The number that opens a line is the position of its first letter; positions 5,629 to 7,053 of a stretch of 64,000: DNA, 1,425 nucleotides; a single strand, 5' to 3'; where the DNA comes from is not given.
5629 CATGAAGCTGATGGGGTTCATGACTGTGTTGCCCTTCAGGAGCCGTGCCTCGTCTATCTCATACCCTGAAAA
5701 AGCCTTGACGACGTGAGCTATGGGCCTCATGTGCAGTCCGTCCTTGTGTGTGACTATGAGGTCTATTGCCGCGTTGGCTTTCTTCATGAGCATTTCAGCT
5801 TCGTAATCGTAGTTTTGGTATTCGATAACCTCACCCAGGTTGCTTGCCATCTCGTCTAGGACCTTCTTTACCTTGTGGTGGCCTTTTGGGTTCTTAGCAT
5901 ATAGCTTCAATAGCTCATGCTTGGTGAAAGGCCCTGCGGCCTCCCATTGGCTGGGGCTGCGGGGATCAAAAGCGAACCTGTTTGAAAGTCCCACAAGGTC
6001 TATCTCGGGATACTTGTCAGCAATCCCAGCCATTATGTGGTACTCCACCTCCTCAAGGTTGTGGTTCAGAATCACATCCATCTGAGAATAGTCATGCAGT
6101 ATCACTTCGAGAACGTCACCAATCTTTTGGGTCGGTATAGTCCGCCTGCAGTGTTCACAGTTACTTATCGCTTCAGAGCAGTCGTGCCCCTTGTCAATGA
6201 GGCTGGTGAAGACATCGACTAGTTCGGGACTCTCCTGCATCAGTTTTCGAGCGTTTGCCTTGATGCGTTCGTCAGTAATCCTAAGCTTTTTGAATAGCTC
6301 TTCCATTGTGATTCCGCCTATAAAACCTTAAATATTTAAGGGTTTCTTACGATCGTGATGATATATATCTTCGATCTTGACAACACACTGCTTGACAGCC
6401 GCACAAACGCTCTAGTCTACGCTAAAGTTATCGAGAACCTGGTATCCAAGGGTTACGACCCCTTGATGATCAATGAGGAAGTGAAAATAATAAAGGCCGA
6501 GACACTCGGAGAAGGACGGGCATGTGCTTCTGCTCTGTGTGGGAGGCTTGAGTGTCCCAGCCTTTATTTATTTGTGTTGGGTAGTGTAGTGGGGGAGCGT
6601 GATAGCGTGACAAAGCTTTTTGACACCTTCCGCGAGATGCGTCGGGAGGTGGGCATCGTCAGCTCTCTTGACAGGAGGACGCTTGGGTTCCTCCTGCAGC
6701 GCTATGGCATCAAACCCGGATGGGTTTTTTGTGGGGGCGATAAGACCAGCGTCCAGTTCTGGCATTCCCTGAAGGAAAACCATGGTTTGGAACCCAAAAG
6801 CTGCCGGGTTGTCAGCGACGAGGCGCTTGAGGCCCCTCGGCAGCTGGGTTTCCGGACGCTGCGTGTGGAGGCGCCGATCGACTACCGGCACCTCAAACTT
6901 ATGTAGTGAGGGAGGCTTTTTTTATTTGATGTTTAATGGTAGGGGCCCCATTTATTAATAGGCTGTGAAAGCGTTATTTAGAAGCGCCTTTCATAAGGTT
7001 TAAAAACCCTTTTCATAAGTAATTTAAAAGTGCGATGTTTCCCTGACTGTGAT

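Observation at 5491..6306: HPr-like phosphocarrier domain fused to a 185-aa Cys-containing N-terminal domain in an archaeon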

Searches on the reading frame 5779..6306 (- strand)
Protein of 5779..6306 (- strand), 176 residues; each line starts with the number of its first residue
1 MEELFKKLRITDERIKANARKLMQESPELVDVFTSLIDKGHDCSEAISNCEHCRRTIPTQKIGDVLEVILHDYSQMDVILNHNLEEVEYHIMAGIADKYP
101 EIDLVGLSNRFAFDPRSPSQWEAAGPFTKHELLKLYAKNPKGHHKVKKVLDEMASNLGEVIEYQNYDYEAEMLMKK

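Call 22: find_homologous_proteins(query=A2, max_evalue=0.01)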
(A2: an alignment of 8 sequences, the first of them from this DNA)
Query A2 (8 sequences) (176 aa, profile of the alignment): 4 proteins with E <= 0.01 among 2404 candidates.
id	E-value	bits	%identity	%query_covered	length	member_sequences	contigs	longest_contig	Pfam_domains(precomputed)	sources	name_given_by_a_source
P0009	1.3e-52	196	24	56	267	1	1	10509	PF00381.25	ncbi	-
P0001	2.5e-51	192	100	100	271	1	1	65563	PF00381.25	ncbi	-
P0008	3.3e-51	192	30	36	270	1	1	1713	PF00381.25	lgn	-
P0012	1.2e-41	161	21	58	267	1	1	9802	PF00381.25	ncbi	-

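Call 23: search_protein_families(alignment_id=A2, library=pfam, max_evalue=1)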
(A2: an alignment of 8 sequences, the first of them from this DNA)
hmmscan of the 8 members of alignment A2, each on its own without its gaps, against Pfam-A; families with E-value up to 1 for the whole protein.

A. member 1, seq(176 aa): 1 family
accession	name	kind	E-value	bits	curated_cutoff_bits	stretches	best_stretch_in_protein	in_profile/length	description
PF14234.11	DUF4336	-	0.23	11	28.5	1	58-173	40-156/321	Domain of unknown function (DUF4336)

B. families by the number of members that match (of 8 scanned): 8 families
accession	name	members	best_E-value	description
PF03961.19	FapA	1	0.0012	Flagellar Assembly Protein A beta solenoid domain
PF08279.18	HTH_11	1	0.013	HTH domain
PF21689.3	TorS_sensor_domain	1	0.079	Sensor protein TorS, sensor domain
PF00165.29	HTH_AraC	1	0.1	Bacterial regulatory helix-turn-helix proteins, AraC family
PF10879.14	DUF2674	1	0.11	Protein of unknown function (DUF2674)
PF08336.16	P4Ha_N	1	0.13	Prolyl 4-Hydroxylase alpha-subunit, N-terminal region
PF22979.2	HTH_69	1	0.17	Winged helix-turn-helix domain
PF14234.11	DUF4336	1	0.23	Domain of unknown function (DUF4336)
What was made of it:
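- Single family members give weak HTH_11, HTH_AraC and HTH_69 matches (E 0.013-0.17, call 23). No HTH family is matched by more than one member (call 23).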

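Call 25: find_encoding_contigs(protein=P0012, flank=10000, max_places=3)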
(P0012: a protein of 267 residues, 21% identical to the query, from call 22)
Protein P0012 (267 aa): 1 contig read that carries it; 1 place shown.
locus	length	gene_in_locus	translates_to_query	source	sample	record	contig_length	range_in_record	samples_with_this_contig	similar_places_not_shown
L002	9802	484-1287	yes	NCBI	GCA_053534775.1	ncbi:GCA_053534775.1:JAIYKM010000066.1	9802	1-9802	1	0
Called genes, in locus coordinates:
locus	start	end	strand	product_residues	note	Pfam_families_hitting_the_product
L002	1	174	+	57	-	?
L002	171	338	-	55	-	-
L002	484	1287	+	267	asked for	PF00381:PTS-HPr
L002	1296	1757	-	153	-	-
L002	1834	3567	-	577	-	-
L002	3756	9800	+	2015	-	?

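Call 35: search_protein_families(library=pfam, proteins=[L002:1299-1757:-, L002:1837-3567:-], max_evalue=0.1)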
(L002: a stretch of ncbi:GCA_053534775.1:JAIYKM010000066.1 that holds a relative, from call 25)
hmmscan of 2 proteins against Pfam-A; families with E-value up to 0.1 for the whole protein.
L002:1299-1757:- (153 aa): 0 families

L002:1837-3567:- (577 aa): 0 families

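Call 50: predict_structure(alignment_id=A2)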
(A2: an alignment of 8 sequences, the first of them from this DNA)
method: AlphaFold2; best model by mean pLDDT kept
length: 176 residues; sequences in the alignment: 8
mean_pLDDT: 80.0   pTM: 0.76
mean pLDDT of the five models: 80.0, 73.9, 70.7, 69.7, 69.3
residues with pLDDT >= 90: 65; 70-90: 70; 50-70: 34; < 50: 7
segments of 3 or more residues with pLDDT < 50: 170-176
pLDDT, mean of each block of 10 residues (from residue 1): 76 82 79 69 60 58 74 91 92 94 86 89 91 90 83 95 73 44
secondary structure, 60 per line:
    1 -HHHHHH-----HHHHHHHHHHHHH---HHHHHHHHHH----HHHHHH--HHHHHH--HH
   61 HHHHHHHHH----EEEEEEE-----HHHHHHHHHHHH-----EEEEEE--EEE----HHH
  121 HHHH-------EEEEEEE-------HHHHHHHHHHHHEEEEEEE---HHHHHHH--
elements in order: H2-7 H13-25 H29-38 H43-48 H51-56 H59-69 E74-80 H86-97 E103-108 E111-113 H118-124 E132-138 H146-157 E158-164 H168-174
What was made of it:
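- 5812..6099 (-): Residues 70-165: degenerate (pseudo-)HPr domain with b-a-b-b-a-b-a topology. E85 and V87 take the places of His15 and Arg17. Family-invariant residues are L70, F113, W121, Y136 and G158. AF2 model of residues 1-176 alone, pLDDT 86-95 over most of this region (call 50).
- Second HPr fold: the model of residues 1-176 was built from an alignment that excludes the HPr domain (call 50). Model confidence in residues 40-60 is low (call 50).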

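Call 62: fold_search(model_id=the predicted structure, library=pdb)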
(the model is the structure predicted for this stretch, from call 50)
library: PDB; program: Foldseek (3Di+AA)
matches with E <= 10: 689; with E <= 0.001: 0
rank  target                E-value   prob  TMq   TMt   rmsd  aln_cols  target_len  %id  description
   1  3ihs_A                1.0e-03  1.00  0.41  0.81   1.8        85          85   10  Crystal Structure of a Phosphocarrier Protein HPr from Bacillus anthracis str. Ames (released 2009-08-11)
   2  3ihs_B                1.1e-03  1.00  0.41  0.82   1.8        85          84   10  Crystal Structure of a Phosphocarrier Protein HPr from Bacillus anthracis str. Ames (released 2009-08-11)
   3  7x7h_B                1.7e-03  1.00  0.41  0.81   1.5        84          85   14  Crystal structure of Fructose regulator/Histidine phosphocarrier protein complex from Vibrio cholerae (released 2023-03-15)
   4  4xwj_B                2.7e-03  1.00  0.42  0.84   2.0        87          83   14  Histidine-containing phosphocarrier protein (HPr) and antisigma factor Rsd complex (released 2015-10-21)
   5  9s8k_G                3.0e-03  1.00  0.42  0.86   1.9        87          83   14  Structure of glycogen phosphorylase - tetrameric form - in complex with HPr from Escherichia coli (released 2026-04-08)
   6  1poh                  3.0e-03  1.00  0.41  0.82   3.1        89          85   13  THE 2.0 ANGSTROMS RESOLUTION STRUCTURE OF ESCHERICHIA COLI HISTIDINE-CONTAINING PHOSPHOCARRIER PROTEIN HPR: A REDETERMIN (released 1994-01-31)
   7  3ccd_A                3.4e-03  1.00  0.42  0.83   3.1        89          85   12  1.0 A Structure of Post-Succinimide His15Asp HPr (released 2008-10-21)
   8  1cm2                  5.2e-03  1.00  0.41  0.82   3.4        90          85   14  STRUCTURE OF HIS15ASP HPR AFTER HYDROLYSIS OF RINGED SPECIES. (released 2000-05-17)
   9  1cm3                  5.8e-03  1.00  0.42  0.83   3.0        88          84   14  HIS15ASP HPR FROM E. COLI (released 2000-05-17)
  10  2hid_MODEL_1_A        7.4e-03  1.00  0.40  0.74   2.8        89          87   17  REFINED NMR STRUCTURE OF PHOSPHOCARRIER HISTIDINE CONTAINING PROTEIN FROM BACILLUS SUBTILIS (released 1996-11-08)
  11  3le1_A                7.8e-03  1.00  0.39  0.74   2.4        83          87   12  Crystal structure of apoHPr monomer from Thermoanaerobacter tengcongensis (released 2010-12-15)
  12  3lfg_B                1.1e-02  1.00  0.40  0.73   3.1        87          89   14  Crystal structure of HPr-C-His from Thermoanaerobacter tengcongensis (released 2010-12-15)
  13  1opd                  1.1e-02  1.00  0.42  0.83   3.4        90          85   12  HISTIDINE-CONTAINING PROTEIN (HPR), MUTANT WITH SER 46 REPLACED BY ASP (S46D) (released 1997-08-20)
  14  9s8b_D                1.4e-02  1.00  0.40  0.80   1.8        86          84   12  Structure of glycogen phosphorylase - dimeric form - in complex with HPr from Escherichia coli (released 2026-04-08)
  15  1kkl_H                1.4e-02  1.00  0.40  0.76   2.6        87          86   17  L.casei HprK/P in complex with B.subtilis HPr (released 2002-08-28)
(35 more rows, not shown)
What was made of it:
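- Foldseek's top 24 hits are all HPr (call 62).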

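Call 67: search_solved_structures(query=A2, max_evalue=10)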
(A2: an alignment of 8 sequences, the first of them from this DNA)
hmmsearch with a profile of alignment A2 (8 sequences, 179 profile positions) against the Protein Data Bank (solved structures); distinct sequences matched with E-value up to 10: 3.
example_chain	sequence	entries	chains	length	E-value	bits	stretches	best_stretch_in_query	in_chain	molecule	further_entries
3nbu_A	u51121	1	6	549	1.5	12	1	39-108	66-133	Glucose-6-phosphate isomerase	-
2d8d_A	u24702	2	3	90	1.5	12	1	1-42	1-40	phospho-2-dehydro-3-deoxyheptonate aldolase/chorismate mutase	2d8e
8glt_1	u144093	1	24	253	1.7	11.8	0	1-52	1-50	C2-chlorophyll-comp_O32-15_ctermHis, polyalanine model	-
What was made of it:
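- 6100..6306 (-): Residues 1-69: N-terminal helical region (5 helices) with the conserved start motif M-[DEK]-E-L-x-x-I-L-K. No Pfam or PDB sequence match (calls 23, 67).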

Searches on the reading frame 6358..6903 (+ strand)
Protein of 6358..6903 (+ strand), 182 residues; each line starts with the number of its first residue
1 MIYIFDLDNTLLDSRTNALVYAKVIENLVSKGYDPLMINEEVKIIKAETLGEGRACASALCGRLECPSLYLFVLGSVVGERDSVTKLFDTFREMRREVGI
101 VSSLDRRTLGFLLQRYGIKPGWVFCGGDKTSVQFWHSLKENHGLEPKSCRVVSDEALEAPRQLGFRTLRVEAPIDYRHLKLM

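Call 10: search_protein_families(library=pfam, proteins=[window:6358-6903:+], max_evalue=0.001)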
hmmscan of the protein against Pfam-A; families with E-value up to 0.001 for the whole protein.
window:6358-6903:+ (182 aa): 0 families

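Call 35: search_protein_families(library=pfam, proteins=[window:6358-6903:+], max_evalue=0.1)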
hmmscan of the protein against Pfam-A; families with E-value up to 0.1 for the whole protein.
window:6358-6903:+ (182 aa): 2 families
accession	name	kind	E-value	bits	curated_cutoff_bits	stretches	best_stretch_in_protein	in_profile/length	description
PF00702.32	Hydrolase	-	0.0028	18.5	26.4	1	3-154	4-179/191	haloacid dehalogenase-like hydrolase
PF13419.12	HAD_2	-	0.0061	17.1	23.8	0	3-24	1-20/178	Haloacid dehalogenase-like hydrolase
